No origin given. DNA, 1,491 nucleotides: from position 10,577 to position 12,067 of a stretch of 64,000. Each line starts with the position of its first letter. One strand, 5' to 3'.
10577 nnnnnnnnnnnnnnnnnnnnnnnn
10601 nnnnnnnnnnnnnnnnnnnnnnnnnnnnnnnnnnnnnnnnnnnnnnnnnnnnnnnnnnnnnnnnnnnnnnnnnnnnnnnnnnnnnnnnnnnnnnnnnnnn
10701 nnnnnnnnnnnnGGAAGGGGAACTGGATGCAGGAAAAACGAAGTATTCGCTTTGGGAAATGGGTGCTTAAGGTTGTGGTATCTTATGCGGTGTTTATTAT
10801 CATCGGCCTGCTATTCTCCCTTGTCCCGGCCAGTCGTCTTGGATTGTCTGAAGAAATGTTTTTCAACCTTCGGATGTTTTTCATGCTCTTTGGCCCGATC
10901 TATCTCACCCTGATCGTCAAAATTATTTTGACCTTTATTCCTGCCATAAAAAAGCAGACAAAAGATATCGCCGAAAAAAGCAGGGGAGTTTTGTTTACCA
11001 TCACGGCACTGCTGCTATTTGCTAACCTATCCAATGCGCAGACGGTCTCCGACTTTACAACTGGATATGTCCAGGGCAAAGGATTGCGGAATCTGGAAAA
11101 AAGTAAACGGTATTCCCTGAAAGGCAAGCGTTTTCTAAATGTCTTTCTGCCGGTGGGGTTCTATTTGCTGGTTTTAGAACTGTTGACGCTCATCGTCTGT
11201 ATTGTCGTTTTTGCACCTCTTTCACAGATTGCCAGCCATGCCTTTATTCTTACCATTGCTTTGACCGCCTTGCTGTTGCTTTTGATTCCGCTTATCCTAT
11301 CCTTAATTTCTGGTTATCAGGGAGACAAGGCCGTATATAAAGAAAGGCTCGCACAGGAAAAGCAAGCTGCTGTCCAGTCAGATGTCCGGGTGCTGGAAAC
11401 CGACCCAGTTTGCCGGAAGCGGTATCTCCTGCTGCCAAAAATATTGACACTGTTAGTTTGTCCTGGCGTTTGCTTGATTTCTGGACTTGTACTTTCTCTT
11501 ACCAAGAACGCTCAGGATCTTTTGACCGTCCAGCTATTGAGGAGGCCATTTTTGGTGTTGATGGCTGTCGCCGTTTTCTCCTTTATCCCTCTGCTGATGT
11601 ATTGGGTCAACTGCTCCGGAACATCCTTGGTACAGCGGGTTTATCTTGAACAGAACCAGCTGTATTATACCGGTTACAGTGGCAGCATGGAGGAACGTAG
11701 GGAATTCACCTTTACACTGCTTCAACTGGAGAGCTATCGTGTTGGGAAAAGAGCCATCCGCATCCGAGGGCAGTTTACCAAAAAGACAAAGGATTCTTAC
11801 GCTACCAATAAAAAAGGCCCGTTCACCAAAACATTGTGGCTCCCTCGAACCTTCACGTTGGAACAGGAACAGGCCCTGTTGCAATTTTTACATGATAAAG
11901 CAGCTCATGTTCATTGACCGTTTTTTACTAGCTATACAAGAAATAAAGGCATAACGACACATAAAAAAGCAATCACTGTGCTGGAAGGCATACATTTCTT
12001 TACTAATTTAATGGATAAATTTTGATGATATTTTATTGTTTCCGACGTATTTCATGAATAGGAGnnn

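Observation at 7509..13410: Six-gene translationally coupled operon of three divergent flavodoxin-fold proteins, two unknown polytopic membrane proteins and a DUF4177-like peptide, isolated between two long non-coding stretches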

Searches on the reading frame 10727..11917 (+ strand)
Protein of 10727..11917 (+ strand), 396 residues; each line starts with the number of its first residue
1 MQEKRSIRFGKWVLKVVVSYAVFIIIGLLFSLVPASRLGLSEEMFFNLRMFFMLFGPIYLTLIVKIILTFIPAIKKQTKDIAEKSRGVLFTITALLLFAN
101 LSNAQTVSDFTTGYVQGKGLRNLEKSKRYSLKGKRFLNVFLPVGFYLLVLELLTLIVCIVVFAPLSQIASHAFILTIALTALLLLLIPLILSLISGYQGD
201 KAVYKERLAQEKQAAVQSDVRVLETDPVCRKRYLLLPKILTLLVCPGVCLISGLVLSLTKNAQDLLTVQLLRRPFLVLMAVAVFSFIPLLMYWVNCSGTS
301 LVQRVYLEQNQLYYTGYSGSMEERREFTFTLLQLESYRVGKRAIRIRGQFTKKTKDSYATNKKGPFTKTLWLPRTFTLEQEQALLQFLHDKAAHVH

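Call 3: search_protein_families(library=pfam, proteins=[window:10727-11917:+], max_evalue=1)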
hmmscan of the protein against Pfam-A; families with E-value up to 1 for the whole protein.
window:10727-11917:+ (396 aa): 0 families

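Call 4: search_protein_families(library=ncbifam, proteins=[window:10727-11917:+], max_evalue=1)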
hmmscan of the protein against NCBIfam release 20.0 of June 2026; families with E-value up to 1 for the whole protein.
window:10727-11917:+ (396 aa): 1 family
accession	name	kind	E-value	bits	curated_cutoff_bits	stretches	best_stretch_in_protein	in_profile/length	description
TIGR03940.1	PGA_PgaD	equivalog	0.27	11.2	31.45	1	143-215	27-103/141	poly-beta-1,6-N-acetyl-D-glucosamine biosynthesis protein PgaD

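Call 10: find_encoding_contigs(protein=window:10727-11917:+, flank=10000, max_places=6)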
Protein window:10727-11917:+ (396 aa): 10 contigs read that carry it; 6 places shown.
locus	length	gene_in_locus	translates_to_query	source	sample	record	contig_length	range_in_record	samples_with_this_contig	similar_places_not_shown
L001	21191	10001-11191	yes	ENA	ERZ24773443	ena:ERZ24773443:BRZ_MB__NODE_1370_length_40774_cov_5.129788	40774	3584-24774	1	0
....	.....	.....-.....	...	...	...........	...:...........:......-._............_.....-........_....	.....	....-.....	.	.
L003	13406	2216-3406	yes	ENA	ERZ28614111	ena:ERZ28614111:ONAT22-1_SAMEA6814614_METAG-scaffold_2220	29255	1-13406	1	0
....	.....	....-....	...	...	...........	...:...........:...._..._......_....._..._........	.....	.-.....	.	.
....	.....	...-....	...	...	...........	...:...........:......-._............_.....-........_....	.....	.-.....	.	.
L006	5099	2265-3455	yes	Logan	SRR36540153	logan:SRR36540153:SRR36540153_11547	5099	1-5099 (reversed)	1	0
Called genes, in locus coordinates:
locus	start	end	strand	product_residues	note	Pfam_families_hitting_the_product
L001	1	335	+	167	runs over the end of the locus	PF00160:Pro_isomerase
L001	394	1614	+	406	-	PF00365:PFK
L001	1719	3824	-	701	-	PF09826:Beta_propel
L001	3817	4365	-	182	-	PF04542:Sigma70_r2, PF08281:Sigma70_r4_2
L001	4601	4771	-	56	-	PF04324:Fer2_BFD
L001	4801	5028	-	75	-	-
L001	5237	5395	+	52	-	PF24460:DUF7575 (weak), PF24463:DUF7577 (weak)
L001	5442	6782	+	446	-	PF00817:IMS, PF21999:IMS_HHH_1 (faint), PF11798:IMS_HHH (weak), PF11799:IMS_C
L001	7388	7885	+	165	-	-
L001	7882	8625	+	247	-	-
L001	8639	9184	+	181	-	PF12724:Flavodoxin_5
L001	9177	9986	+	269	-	-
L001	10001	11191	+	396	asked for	-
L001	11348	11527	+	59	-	-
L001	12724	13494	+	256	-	PF04542:Sigma70_r2, PF04539:Sigma70_r3 (weak), PF04545:Sigma70_r4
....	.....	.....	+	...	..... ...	-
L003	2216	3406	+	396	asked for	-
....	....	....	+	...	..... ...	-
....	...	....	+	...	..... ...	-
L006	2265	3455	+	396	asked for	-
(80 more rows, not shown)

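Call 11: find_homologous_proteins(query=window:10727-11917:+, max_evalue=0.001)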
Query window:10727-11917:+ (396 aa): 208 proteins with E <= 0.001 among 8000 candidates; the best 120 are listed.
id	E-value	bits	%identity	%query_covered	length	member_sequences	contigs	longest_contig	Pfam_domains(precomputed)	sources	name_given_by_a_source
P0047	2.3e-250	848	100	100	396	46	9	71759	-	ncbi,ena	-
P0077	1.1e-212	724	85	100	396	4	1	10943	-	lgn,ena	-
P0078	1.3e-212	724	85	100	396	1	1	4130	-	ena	-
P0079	1.7e-212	723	85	100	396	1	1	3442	-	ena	-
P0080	2.0e-211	720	84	100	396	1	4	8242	-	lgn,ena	-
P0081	1.1e-210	717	84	100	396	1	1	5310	-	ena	-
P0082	1.8e-207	707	82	100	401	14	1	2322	-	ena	-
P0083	1.9e-206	703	82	100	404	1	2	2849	-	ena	-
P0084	2.0e-205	700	80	100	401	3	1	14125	-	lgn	-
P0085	4.9e-205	699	81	100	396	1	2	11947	-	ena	-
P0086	9.0e-205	698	80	100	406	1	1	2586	-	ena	-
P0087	1.1e-203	694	81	100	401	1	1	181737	-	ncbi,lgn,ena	-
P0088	7.9e-202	688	81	99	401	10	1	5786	-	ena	-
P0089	4.5e-200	682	80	99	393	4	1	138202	-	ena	-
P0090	8.1e-200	682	80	100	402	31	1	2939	-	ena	-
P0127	2.0e-176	605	71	99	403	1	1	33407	-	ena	-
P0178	2.7e-154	532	63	99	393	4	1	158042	-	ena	-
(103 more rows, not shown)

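Call 12: find_encoding_contigs(protein=P0178, flank=9000, max_places=2)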
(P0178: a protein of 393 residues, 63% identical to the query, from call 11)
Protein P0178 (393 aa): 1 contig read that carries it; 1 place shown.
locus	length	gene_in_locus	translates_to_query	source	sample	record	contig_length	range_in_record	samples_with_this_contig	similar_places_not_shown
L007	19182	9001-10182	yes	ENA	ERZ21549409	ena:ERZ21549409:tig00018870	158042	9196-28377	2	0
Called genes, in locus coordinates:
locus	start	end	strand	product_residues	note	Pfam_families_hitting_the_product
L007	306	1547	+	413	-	PF00872:Transposase_mut, PF10551:MULE (weak)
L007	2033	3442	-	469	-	PF08757:CotH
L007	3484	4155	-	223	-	PF16316:DUF4956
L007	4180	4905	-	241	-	PF09359:VTC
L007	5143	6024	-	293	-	PF23750:RsgI_M, PF03413:PepSY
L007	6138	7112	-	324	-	PF23750:RsgI_M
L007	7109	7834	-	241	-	PF04542:Sigma70_r2 (weak)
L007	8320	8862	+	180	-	PF12724:Flavodoxin_5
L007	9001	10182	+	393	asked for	-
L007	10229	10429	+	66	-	-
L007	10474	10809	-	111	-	-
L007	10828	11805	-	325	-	PF00239:Resolvase, PF07508:Recombinase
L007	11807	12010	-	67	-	PF14202:TnpW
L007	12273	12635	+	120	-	-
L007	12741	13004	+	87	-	-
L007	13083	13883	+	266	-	PF01381:HTH_3, PF12844:HTH_19, PF13560:HTH_31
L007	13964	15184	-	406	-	PF05977:MFS_3, PF07690:MFS_1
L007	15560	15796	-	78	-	-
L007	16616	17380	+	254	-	PF05175:MTS (weak), PF13649:Methyltransf_25 (faint), PF13847:Methyltransf_31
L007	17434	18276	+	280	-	PF00590:TP_methylase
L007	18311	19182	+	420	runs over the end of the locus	PF17785:PUA_3, PF10672:Methyltrans_SAM, PF02475:TRM5-TYW2_MTfase, PF01170:UPF0020 (weak), PF03602:Cons_hypoth95, PF05175:MTS, PF06325:PrmA, PF13847:Methyltransf_31, +1 more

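Call 13: find_encoding_contigs(protein=P0127, flank=9000, max_places=2)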
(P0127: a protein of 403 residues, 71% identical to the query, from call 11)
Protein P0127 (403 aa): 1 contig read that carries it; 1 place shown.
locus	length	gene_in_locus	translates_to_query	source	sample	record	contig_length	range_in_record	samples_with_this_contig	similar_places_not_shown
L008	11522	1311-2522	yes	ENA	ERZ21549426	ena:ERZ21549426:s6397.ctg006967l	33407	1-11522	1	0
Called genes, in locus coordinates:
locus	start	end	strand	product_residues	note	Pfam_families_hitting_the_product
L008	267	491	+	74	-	-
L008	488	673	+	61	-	-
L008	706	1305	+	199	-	-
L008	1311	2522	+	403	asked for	-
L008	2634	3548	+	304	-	PF00005:ABC_tran, PF13304:AAA_21 (weak)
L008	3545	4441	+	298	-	PF01061:ABC2_membrane, PF12698:ABC2_membrane_3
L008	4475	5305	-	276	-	PF01418:HTH_6, PF01380:SIS (weak)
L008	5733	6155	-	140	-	PF02086:MethyltransfD12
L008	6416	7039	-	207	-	PF18406:DUF1281_C, PF18843:LPD28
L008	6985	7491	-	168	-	-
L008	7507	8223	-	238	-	PF15595:Imm51 (weak)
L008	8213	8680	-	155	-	PF00145:DNA_methylase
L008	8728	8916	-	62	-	-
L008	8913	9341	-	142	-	PF00145:DNA_methylase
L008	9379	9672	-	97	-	PF14192:DUF4314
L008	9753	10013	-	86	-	-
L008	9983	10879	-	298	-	-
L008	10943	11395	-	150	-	-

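Call 22: find_encoding_contigs(protein=P0087, flank=10000, max_places=1)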
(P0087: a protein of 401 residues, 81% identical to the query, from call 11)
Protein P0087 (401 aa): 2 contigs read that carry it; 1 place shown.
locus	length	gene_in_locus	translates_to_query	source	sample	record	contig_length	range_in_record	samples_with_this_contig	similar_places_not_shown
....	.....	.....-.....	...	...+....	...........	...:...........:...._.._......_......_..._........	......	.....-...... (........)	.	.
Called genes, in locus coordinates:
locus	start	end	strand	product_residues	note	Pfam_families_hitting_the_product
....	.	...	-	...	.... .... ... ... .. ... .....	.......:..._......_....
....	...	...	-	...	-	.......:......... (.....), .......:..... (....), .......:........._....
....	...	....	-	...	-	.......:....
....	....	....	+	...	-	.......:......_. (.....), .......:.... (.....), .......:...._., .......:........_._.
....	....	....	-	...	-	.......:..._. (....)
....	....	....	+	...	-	-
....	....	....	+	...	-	-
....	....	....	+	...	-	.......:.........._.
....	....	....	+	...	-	-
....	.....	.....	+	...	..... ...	-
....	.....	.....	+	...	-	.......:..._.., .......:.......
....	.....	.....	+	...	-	-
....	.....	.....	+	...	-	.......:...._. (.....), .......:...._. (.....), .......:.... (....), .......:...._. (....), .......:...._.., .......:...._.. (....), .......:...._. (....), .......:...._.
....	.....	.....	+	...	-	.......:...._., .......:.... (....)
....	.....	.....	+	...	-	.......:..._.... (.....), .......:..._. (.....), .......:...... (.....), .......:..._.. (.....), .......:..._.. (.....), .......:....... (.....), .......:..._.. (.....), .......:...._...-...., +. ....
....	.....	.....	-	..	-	-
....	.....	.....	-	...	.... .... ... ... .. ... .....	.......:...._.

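Call 26: search_protein_families(library=pfam, proteins=[L016:760-2199:-, L016:2204-2875:-, L016:2900-3712:-, L016:3588-4751:-, L016:4862-5821:-, L016:5818-6543:-, L016:11663-12211:-, L016:12192-12584:-, L016:13274-14971:-, L016:16214-17599:-], max_evalue=0.01)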
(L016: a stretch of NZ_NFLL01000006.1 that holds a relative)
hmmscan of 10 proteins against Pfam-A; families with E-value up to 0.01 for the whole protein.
L016:760-2199:- (479 aa): 1 family
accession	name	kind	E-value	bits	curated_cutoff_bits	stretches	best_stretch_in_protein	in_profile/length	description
PF08757.17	CotH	-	9.1e-60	203.3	23.8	1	92-421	2-319/322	CotH kinase protein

L016:2204-2875:- (223 aa): 1 family
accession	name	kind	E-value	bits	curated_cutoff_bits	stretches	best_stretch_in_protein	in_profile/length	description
PF16316.10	DUF4956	-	2.7e-12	47.2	30.6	1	36-183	8-155/169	Domain of unknown function (DUF4956)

L016:2900-3712:- (270 aa): 1 family
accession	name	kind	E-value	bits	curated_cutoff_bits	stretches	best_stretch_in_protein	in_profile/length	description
PF09359.15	VTC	-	1.8e-32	113.3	23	1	50-265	2-229/235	VTC domain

L016:3588-4751:- (387 aa): 2 families
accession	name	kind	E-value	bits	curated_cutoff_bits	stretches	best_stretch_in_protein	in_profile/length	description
PF23750.1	RsgI_M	-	2e-13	51.5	25.3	1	40-117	3-75/133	Anti-sigma factor RsgI-like central domain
PF03413.25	PepSY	-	2.9e-09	37.5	24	1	170-231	2-59/60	Peptidase propeptide and YPEB domain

L016:4862-5821:- (319 aa): 2 families
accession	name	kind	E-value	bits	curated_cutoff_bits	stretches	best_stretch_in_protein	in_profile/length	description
PF23750.1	RsgI_M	-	2.7e-21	77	25.3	1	83-207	1-126/133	Anti-sigma factor RsgI-like central domain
PF12791.13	RsgI_N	-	0.00028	21.1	25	1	4-37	5-38/40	Anti-sigma factor N-terminus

L016:5818-6543:- (241 aa): 1 family
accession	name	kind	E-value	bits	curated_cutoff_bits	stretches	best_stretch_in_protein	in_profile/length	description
PF04542.20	Sigma70_r2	-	7.2e-07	29.4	24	1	26-94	3-70/71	Sigma-70 region 2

L016:11663-12211:- (182 aa): 1 family
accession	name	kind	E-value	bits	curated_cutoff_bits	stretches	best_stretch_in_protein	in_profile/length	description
PF11193.13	DUF2812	-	5.1e-32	110.8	27.8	1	15-120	1-102/110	Protein of unknown function (DUF2812)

L016:12192-12584:- (130 aa): 3 families
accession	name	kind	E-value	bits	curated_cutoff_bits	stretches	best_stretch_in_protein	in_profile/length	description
PF03551.20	PadR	-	6.5e-16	58.5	27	1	43-106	7-74/75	Transcriptional regulator PadR-like family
PF14277.12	DUF4364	-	0.0013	19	26.9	1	73-121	39-86/162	Domain of unknown function (DUF4364)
PF22194.2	F-93_WHD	-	0.0034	17.9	28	0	58-101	20-62/62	F-93, winged-helix domain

L016:13274-14971:- (565 aa): 3 families
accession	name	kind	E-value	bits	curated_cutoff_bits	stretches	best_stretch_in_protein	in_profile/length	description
PF03389.21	MobA_MobL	-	1.3e-91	306.9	26.7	1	17-288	1-224/224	MobA/MobL family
PF10473.14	CENP-F_leu_zip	-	0.0047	17.4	34.5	0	308-378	36-106/140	Leucine-rich repeats of kinetochore protein Cenp-F/LEK1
PF04513.17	Baculo_PEP_C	-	0.0071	16.8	38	0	294-371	15-79/140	Baculovirus polyhedron envelope protein, PEP, C terminus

L016:16214-17599:- (461 aa): 2 families
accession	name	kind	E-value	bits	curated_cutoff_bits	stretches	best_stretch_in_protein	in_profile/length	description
PF19263.5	DUF5906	-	8.7e-18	65.5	27.6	1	175-286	2-114/114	Family of unknown function (DUF5906)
PF03288.22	Pox_D5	-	0.00037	21.3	21.4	1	349-403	1-54/86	Poxvirus D5 protein-like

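Call 32: search_protein_families(library=padloc, proteins=[window:10727-11917:+], max_evalue=1)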
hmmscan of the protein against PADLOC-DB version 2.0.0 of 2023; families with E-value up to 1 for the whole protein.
window:10727-11917:+ (396 aa): 0 families

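Call 42: search_protein_families(library=pfam, proteins=[L023:6399-7193:+, L023:7241-8011:+, L034:4452-5696:-, L013:3361-4500:-, L021:8349-9719:-, L016:18370-20310:-, L036:3949-5769:-, L035:2129-3124:-, L012:11201-13783:+, L034:5666-6136:-], max_evalue=0.01)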
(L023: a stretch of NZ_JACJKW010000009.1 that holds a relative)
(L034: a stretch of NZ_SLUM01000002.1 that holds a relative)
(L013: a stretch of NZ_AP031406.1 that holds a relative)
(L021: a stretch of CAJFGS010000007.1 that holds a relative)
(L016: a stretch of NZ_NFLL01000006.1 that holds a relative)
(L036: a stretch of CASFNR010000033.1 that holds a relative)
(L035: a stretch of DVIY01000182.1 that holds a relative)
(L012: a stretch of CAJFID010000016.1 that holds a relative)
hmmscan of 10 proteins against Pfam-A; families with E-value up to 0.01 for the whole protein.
L023:6399-7193:+ (264 aa): 0 families

L023:7241-8011:+ (256 aa): 1 family
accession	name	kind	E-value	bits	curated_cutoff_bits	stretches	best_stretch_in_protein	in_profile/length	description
PF10935.13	DUF2637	-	0.0058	17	22.8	1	6-66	78-136/161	Protein of unknown function (DUF2637)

L034:4452-5696:- (414 aa): 0 families

L013:3361-4500:- (379 aa): 1 family
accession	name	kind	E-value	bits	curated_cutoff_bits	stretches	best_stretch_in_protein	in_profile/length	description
PF05816.16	TelA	-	1.4e-117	393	30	1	45-373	1-331/332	Toxic anion resistance protein (TelA)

L021:8349-9719:- (456 aa): 2 families
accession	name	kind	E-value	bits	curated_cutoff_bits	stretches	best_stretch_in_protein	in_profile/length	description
PF01554.23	MatE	-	2.3e-50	170.9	24.9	2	20-180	1-160/161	MatE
PF13440.11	Polysacc_synt_3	-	0.00018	21.3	23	1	10-65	173-228/293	Polysaccharide biosynthesis protein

L016:18370-20310:- (646 aa): 4 families
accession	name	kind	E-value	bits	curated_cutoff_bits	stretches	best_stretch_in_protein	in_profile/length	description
PF14287.11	DUF4368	-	6.2e-25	87.6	25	1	485-551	1-67/67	Domain of unknown function (DUF4368)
PF00239.26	Resolvase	-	7.9e-22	78.3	23.3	1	12-160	2-144/145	Resolvase, N terminal domain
PF07508.19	Recombinase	-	7.6e-20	71.5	21.1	1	184-312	1-99/102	Recombinase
PF13408.12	Zn_ribbon_recom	-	1.7e-12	47.9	25.3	1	326-394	1-58/58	Recombinase zinc beta ribbon domain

L036:3949-5769:- (606 aa): 28 families (the best 25 are shown)
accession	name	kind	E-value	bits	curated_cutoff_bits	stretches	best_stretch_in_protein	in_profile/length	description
PF00005.33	ABC_tran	-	4.2e-55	186.6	25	2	362-505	2-137/137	ABC transporter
PF13304.12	AAA_21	-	7.3e-19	69.4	27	2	170-238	224-295/304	AAA domain, putative AbiEii toxin, Type IV TA system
PF02463.25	SMC_N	-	1e-14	54.9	40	2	374-539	27-202/220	RecF/RecN/SMC N terminal domain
PF13555.12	AAA_29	-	2.6e-08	33.9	27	1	361-405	12-55/61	P-loop containing region of AAA domain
PF13401.12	AAA_22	-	2.2e-07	31.7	27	0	374-525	8-110/130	AAA domain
PF13175.12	AAA_15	-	3.8e-07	30.5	32.1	1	373-427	25-83/374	AAA ATPase domain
PF03193.22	RsgA_GTPase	-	1.4e-05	25.4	30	0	345-402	81-137/174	RsgA GTPase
PF13479.12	AAA_24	-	3.7e-05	24.1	27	0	77-110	6-36/195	AAA domain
PF01078.27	Mg_chelatase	-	0.00029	20.8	20.3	0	371-402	22-53/207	Magnesium chelatase, subunit ChlI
PF13481.12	AAA_25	-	0.00037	20.6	27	0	63-90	23-50/195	AAA domain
PF01935.23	DUF87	-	0.00044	20.8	23.2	0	373-395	25-47/220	Helicase HerA, central domain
PF01926.29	MMR_HSR1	-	0.00047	20.7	21.9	0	373-416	1-40/113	50S ribosome-binding GTPase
PF13558.12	SbcC_Walker_B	-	0.00054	20.6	27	0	494-520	63-89/90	SbcC/RAD50-like, Walker B motif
PF00503.26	G-alpha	-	0.00061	19.5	48.8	0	372-424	22-72/333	G-protein alpha subunit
PF00910.28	RNA_helicase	-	0.0012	19.7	21.5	0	78-93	3-18/105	RNA helicase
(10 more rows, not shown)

L035:2129-3124:- (331 aa): 2 families
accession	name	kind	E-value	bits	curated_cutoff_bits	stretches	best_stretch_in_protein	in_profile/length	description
PF13263.12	PHP_C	-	1.1e-05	25.2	21.3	1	173-221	6-54/56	PHP-associated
PF02811.25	PHP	-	0.0002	22.2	26.4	1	19-88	14-75/164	PHP domain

L012:11201-13783:+ (860 aa): 2 families
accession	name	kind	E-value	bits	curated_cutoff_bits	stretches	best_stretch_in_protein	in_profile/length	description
PF13620.12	CarboxypepD_reg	-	3.3e-07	31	32.3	1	162-233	5-77/82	Carboxypeptidase regulatory-like domain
PF13715.12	CarbopepD_reg_2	-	0.0056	17.1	32.2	0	163-228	5-68/88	CarboxypepD_reg-like domain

L034:5666-6136:- (156 aa): 0 families
